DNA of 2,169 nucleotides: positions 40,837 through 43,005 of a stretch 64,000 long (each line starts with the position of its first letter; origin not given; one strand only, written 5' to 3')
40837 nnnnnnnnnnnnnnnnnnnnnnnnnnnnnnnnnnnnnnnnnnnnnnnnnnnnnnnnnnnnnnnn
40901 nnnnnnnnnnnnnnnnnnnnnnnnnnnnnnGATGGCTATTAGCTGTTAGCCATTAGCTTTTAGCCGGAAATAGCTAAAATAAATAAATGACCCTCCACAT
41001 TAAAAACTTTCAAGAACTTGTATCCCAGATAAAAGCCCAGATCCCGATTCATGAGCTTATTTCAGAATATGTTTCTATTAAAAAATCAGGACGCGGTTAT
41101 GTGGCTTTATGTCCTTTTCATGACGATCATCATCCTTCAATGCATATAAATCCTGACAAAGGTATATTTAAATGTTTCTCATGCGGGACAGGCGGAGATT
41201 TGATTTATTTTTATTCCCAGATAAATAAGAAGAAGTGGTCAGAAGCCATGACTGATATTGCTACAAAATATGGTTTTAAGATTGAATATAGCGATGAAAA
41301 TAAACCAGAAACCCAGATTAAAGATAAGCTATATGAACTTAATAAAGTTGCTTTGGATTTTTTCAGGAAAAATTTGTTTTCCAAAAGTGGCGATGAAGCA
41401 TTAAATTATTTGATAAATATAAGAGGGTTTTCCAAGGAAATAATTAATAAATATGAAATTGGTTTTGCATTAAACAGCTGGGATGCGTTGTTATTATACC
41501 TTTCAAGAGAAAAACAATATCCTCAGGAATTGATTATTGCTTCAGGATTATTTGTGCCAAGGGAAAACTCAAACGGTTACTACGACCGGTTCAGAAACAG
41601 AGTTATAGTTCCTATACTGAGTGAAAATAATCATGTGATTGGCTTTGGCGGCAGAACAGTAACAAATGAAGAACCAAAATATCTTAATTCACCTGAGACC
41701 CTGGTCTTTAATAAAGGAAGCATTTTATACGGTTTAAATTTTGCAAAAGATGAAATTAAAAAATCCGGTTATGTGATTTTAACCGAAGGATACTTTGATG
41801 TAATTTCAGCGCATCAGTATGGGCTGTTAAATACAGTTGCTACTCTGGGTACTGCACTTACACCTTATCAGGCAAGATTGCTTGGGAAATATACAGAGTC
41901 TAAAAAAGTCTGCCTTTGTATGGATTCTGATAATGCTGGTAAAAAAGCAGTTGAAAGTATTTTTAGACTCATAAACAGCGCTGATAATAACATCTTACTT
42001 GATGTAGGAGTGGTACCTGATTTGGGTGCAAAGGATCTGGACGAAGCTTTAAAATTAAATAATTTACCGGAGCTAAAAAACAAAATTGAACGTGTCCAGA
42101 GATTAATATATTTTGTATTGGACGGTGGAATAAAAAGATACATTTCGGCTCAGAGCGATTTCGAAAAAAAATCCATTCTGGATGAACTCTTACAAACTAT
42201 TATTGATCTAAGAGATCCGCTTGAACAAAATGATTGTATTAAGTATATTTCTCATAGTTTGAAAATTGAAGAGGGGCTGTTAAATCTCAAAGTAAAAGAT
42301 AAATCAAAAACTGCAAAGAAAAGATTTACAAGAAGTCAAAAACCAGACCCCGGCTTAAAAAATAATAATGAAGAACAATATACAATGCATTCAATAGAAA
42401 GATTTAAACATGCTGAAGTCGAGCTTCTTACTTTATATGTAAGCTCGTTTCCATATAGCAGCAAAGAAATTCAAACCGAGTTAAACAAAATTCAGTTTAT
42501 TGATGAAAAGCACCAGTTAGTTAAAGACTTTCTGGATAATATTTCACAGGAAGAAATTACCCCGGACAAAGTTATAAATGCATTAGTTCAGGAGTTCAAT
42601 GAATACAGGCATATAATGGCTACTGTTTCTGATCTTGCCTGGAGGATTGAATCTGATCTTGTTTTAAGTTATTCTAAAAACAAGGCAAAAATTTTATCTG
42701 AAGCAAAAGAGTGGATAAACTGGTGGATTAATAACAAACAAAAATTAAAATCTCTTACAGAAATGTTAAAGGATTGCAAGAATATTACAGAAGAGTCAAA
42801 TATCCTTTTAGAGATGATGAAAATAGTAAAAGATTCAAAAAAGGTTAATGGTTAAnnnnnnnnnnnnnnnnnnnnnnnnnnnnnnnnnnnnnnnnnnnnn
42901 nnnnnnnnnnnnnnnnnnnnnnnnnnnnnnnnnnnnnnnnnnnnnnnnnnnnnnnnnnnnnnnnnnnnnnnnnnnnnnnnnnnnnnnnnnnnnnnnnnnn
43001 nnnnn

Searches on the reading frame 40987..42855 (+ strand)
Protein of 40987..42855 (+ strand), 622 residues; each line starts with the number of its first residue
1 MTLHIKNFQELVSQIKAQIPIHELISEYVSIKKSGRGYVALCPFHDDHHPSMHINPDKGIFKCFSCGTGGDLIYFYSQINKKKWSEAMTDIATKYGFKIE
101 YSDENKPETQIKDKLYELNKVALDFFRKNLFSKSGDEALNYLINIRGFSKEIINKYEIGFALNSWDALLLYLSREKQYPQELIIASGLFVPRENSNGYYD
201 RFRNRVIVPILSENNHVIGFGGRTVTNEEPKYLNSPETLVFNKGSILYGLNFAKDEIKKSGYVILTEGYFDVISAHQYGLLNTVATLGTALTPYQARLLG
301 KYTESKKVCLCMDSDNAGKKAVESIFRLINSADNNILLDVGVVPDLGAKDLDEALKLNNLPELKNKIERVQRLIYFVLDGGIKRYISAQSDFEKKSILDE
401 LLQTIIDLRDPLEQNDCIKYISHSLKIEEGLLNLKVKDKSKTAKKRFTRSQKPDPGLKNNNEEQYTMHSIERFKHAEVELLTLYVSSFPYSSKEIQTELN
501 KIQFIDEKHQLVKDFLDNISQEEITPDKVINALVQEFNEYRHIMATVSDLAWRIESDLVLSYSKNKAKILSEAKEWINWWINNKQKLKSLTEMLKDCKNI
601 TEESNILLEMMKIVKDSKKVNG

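Call 63: search_protein_families(library=pfam, proteins=[window:40987-42855:+], max_evalue=0.00001)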
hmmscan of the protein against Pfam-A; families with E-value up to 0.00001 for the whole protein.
window:40987-42855:+ (622 aa): 5 families
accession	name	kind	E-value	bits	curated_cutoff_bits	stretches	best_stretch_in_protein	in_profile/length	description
PF08275.17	DNAG_N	-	1.4e-38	132.3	26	1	125-253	1-127/128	DNA primase catalytic core, N-terminal domain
PF01807.25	Zn_ribbon_DnaG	-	6.5e-30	103.3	24.9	1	9-102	3-96/98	CHC2 zinc finger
PF13155.12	Toprim_2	-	1.2e-19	70.8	22.1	1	264-355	1-88/88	Toprim-like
PF13662.12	Toprim_4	-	1.1e-15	58.1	25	1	262-329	2-74/85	Toprim domain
PF01751.28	Toprim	-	1.8e-09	38.1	23.1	1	263-331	2-86/96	Toprim domain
